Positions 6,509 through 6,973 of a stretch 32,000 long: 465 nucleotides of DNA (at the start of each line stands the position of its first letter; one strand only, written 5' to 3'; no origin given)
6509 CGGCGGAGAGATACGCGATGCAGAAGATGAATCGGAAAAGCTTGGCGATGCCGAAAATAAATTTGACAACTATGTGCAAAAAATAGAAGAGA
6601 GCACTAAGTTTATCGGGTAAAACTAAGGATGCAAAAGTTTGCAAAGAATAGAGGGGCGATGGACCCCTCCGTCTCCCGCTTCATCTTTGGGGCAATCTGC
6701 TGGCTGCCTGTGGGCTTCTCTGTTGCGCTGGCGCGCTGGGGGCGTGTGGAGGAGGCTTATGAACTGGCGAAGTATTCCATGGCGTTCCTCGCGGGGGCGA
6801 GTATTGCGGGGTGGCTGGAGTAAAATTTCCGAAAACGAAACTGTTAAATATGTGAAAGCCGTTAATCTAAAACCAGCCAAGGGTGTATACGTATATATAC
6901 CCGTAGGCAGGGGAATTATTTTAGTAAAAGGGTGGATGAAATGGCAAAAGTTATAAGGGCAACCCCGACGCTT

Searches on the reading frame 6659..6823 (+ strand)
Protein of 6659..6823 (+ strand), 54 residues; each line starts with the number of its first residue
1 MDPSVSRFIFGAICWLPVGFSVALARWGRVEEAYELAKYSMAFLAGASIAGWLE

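Call 10: search_protein_families(library=pfam, proteins=[window:6659-6823:+], max_evalue=0.01)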
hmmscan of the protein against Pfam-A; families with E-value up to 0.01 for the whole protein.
window:6659-6823:+ (54 aa): 0 families

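Call 11: find_homologous_proteins(query=window:6659-6820:+, max_evalue=0.01)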
Query seq(54 aa) (54 aa): 4 proteins with E <= 0.01 among 4 candidates.
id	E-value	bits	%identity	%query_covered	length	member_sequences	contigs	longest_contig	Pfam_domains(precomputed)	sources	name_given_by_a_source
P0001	1.3e-28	114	100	100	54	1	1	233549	-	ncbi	ncbi:MAG: hypothetical protein V1676_07035 [Candidatus Diapherotrites archaeon]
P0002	2.3e-23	98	87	98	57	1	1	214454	-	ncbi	ncbi:MAG: hypothetical protein V1676_00325 [Candidatus Diapherotrites archaeon]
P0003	1.0e-22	96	81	98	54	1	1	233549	-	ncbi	ncbi:MAG: hypothetical protein V1676_07020 [Candidatus Diapherotrites archaeon]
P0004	1.4e-21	92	88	94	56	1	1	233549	-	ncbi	ncbi:MAG: hypothetical protein V1676_07050 [Candidatus Diapherotrites archaeon]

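Call 13: find_encoding_contigs(protein=P0002, flank=10000)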
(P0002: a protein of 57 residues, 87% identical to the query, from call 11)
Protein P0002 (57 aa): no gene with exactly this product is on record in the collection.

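Call 15: find_related_loci(query=A2, collection=genome_contigs, flank=10000)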
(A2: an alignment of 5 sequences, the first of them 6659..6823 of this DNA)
Query A2 (54 aa) in genome_contigs; peptide patterns used: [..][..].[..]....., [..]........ (x = any residue, [..] = any of these).
178 stretches matched a pattern; 1 encode a relative of the query (tblastn E <= 1e-3); 1 distinct loci.
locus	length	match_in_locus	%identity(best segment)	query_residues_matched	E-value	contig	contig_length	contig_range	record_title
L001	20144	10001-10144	35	3-50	4e-7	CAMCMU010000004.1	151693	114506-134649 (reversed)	MAG: Schlesneria paludicola DSM 18645 isolate MsH-30jul19-291 genome assembly, contig: MsH-30jul19-C102, whole genome sh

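Call 16: find_related_loci(query=A2, collection=metagenome_contigs, flank=10000)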
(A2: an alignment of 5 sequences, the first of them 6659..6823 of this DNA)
Query A2 (54 aa) in metagenome_contigs; peptide patterns used: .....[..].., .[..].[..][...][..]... (x = any residue, [..] = any of these).
152 stretches matched a pattern, but none encodes a relative of the query by tblastn (E <= 1e-3).

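Call 20: search_protein_representatives(alignment_id=A2)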
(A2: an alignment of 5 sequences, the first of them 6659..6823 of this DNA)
Query: 5 sequences, 54 profile positions. Proteins with E-value up to 0.001 (for the whole library): 6; up to 1e-10: 2; up to 1e-30: 1. The best 6 are listed.
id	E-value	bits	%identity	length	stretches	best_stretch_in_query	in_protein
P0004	6.1e-32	125.3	-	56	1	2-54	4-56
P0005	7.7e-13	64.1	-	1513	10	11-34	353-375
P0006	2.4e-05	40.1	-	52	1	6-53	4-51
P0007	6.8e-05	38.7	-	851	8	23-38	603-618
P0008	9.0e-04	35.1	-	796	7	24-39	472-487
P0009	9.3e-04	35.0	-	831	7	21-39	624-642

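Call 21: find_encoding_contigs(protein=P0001, flank=10000)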
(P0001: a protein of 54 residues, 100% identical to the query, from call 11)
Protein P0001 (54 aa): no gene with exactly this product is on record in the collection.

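Call 23: find_encoding_contigs(protein=P0006, flank=10000)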
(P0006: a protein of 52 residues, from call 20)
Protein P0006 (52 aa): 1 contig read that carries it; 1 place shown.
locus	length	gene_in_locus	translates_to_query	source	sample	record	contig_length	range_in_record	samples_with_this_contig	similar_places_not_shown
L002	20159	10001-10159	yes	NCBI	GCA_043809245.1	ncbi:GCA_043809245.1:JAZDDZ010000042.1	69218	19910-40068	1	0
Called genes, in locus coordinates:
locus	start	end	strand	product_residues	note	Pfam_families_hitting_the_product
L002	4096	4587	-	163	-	PF26497:Halo_RE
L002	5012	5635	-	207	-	-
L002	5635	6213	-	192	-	PF00072:Response_reg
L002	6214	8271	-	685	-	PF13589:HATPase_c_3, PF02518:HATPase_c, PF14501:HATPase_c_5 (weak)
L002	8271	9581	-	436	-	PF00145:DNA_methylase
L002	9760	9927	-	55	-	-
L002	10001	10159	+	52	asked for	-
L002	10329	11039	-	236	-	PF18643:RE_BsaWI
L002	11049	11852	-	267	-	PF01170:UPF0020 (faint), PF01555:N6_N4_Mtase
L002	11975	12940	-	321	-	PF01966:HD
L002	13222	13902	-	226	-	-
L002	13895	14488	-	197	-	-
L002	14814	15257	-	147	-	-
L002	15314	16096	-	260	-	-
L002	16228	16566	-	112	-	PF02452:PemK_toxin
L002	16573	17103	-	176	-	-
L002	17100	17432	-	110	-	PF04182:B-block_TFIIIC (weak), PF13601:HTH_34, PF03551:PadR (weak)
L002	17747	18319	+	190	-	-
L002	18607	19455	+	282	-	-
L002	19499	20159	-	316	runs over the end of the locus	PF02661:Fic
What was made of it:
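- In L002 a single copy sits between two restriction-modification systems (call 23).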

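Call 24: find_homologous_proteins(query=P0006, max_evalue=0.1)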
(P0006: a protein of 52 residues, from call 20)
Query P0006 (52 aa): 1 proteins with E <= 0.1 among 1 candidates.
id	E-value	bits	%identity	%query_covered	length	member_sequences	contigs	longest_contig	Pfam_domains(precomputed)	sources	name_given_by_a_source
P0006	7.5e-27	109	100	100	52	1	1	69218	-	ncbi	ncbi:MAG: hypothetical protein V1494_05240 [Candidatus Diapherotrites archaeon]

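Call 33: search_protein_families(library=padloc, proteins=[window:6659-6823:+], max_evalue=0.01)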
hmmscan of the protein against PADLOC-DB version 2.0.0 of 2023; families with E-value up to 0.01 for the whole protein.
window:6659-6823:+ (54 aa): 0 families

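Call 34: search_protein_families(library=ncbifam, proteins=[window:6659-6823:+], max_evalue=0.01)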
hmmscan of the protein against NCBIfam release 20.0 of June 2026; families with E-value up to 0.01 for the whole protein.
window:6659-6823:+ (54 aa): 0 families

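Call 43: predict_structure(alignment_id=A5)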
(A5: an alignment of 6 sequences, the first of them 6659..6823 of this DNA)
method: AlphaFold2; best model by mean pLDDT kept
length: 54 residues; sequences in the alignment: 6
mean_pLDDT: 90.5   pTM: 0.65
mean pLDDT of the five models: 90.5, 89.1, 87.5, 87.1, 84.7
residues with pLDDT >= 90: 36; 70-90: 16; 50-70: 2; < 50: 0
segments of 3 or more residues with pLDDT < 50: none
pLDDT, mean of each block of 10 residues (from residue 1): 84 94 97 95 90 73
secondary structure, 60 per line:
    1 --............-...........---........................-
elements in order: H3-14 H16-26 H30-53
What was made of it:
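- On Type I toxin-antitoxin toxin: The model is a helical hairpin with pLDDT 90.5 (call 43).
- Fold: AlphaFold2 gives pLDDT 90.5 with helices 3-26 and 30-53 (call 43).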

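Call 48: fold_search(model_id=the predicted structure, library=pdb)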
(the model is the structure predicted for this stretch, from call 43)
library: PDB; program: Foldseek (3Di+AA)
matches with E <= 10: 22; with E <= 0.001: 0
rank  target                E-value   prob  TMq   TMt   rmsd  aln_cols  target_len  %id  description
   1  5fzr_A                3.9e+00  0.47  0.54  0.30   1.6        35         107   23  Designed TPR Protein M4N delta C (CF I) (released 2016-10-12)
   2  8ydq_A                5.5e+00  0.41  0.56  0.74   1.2        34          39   18  Crystal structure of the receptor binding domain of SARS-CoV-2 Omicron BA.2 variant spike protein in complex with Ce14 (released 2025-01-15)
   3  3zc0_D                5.5e+00  0.28  0.59  0.20   2.9        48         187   23  Structure of AfC3PO - duplex RNA complex (released 2013-01-23)
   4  8ydp_A                5.8e+00  0.41  0.57  0.75   1.1        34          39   15  Crystal structure of the receptor binding domain of SARS-CoV-2 spike protein in complex with Ce9 (released 2025-01-15)
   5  5fzq_A                5.8e+00  0.33  0.55  0.30   1.6        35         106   23  Designed TPR Protein M4N (released 2016-10-12)
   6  4od4_A                5.8e+00  0.21  0.54  0.13   2.4        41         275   24  Apo structure of a UbiA homolog from Aeropyrum pernix K1 (released 2014-03-19)
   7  5fzq_B                6.2e+00  0.33  0.54  0.30   1.4        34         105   24  Designed TPR Protein M4N (released 2016-10-12)
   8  3zc0_B                6.2e+00  0.20  0.58  0.18   8.1        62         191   19  Structure of AfC3PO - duplex RNA complex (released 2013-01-23)
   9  5wwm                  6.2e+00  0.16  0.47  0.11   8.1        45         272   16  Crystal structure of the TPR domain of Rrp5 (released 2017-01-25)
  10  3zc0_C                6.7e+00  0.20  0.59  0.18   8.2        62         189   19  Structure of AfC3PO - duplex RNA complex (released 2013-01-23)
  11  4mbq_B                7.6e+00  0.28  0.51  0.54   1.5        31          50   16  TPR3 of FimV from P. aeruginosa (PAO1) (released 2014-08-20)
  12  9dbv                  7.6e+00  0.16  0.59  0.34   3.7        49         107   20  Cu-Bound Structure of Computationally Designed Homotetramer PW1 (released 2025-08-27)
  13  5xmk_G                7.6e+00  0.14  0.53  0.53   3.3        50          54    6  Cryo-EM structure of the ATP-bound Vps4 mutant-E233Q complex with Vta1 (masked) (released 2017-08-09)
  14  8ydu_A                8.2e+00  0.28  0.54  0.72   1.3        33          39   18  Crystal structure of the receptor binding domain of SARS-CoV-2 Omicron BA.2 variant spike protein in complex with CeSP (released 2025-01-15)
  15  3zc0_A                8.2e+00  0.18  0.61  0.20   3.1        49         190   22  Structure of AfC3PO - duplex RNA complex (released 2013-01-23)
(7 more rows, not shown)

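Call 50: fold_search(model_id=the predicted structure, library=viral)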
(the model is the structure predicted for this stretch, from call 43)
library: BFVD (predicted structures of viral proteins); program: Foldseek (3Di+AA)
matches with E <= 10: 80; with E <= 0.001: 0
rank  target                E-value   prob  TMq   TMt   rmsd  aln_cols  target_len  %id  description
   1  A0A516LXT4            5.9e-01  0.91  0.70  0.54   3.1        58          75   22  (no name in the UniProt tables at hand)
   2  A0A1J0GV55            1.0e+00  0.57  0.55  0.27   3.5        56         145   21  Uncharacterized protein [Vibrio phage vB_VspP_pVa5]
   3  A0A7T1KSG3            1.7e+00  0.63  0.62  0.52   2.9        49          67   24  Membrane protein [Gordonia phage Lilbeanie]
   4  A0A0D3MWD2            2.0e+00  0.41  0.58  0.53   3.5        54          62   22  Membrane protein [Staphylococcus phage vB_SepM_ phiIPLA-C1C]
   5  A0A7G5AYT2            2.0e+00  0.16  0.40  0.18   5.5        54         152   26  (no name in the UniProt tables at hand)
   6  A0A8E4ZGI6            2.6e+00  0.41  0.61  0.52   4.1        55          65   14  Uncharacterized protein [Tenacibaculum phage Gundel_1]
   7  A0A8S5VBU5            2.8e+00  0.54  0.67  0.45   2.1        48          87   17  Uncharacterized protein [Siphoviridae sp. ctKsH2]
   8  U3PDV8                3.0e+00  0.47  0.64  0.50   2.8        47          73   15  Uncharacterized protein [Lactobacillus phage phiLdb]
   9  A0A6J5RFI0            3.2e+00  0.30  0.58  0.60   4.7        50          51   16  Uncharacterized protein [uncultured Caudovirales phage]
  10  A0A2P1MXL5            3.4e+00  0.21  0.53  0.50   3.5        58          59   19  Uncharacterized protein [Staphylococcus phage phiSA_BS1]
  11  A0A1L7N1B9            3.6e+00  0.35  0.58  0.44   3.6        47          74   17  Uncharacterized protein [Ralstonia phage RP12]
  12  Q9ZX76                3.6e+00  0.12  0.39  0.45   5.5        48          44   17  Gene 1 ring forming protein domain-containing protein [Mycobacterium phage TM4]
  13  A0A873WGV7            3.9e+00  0.44  0.69  0.73   1.9        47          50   19  Putative membrane protein [Burkholderia phage Mica]
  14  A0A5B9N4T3            4.2e+00  0.25  0.55  0.42   3.8        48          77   19  Uncharacterized protein [Aeromonas phage 4L372D]
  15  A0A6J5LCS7            4.5e+00  0.30  0.62  0.63   2.6        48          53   21  Uncharacterized protein [uncultured Caudovirales phage]
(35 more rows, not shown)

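Call 74: search_protein_families(library=pfam, proteins=[L002:9760-9927:-], max_evalue=0.1)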
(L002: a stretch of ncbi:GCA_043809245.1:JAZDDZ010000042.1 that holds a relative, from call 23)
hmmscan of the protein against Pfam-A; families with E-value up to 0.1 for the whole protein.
L002:9760-9927:- (55 aa): 0 families

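Call 75: search_protein_families(library=padloc, proteins=[L002:9760-9927:-], max_evalue=0.01)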
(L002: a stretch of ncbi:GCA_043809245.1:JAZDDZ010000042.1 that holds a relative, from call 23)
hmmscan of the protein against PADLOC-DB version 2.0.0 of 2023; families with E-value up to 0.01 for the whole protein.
L002:9760-9927:- (55 aa): 0 families
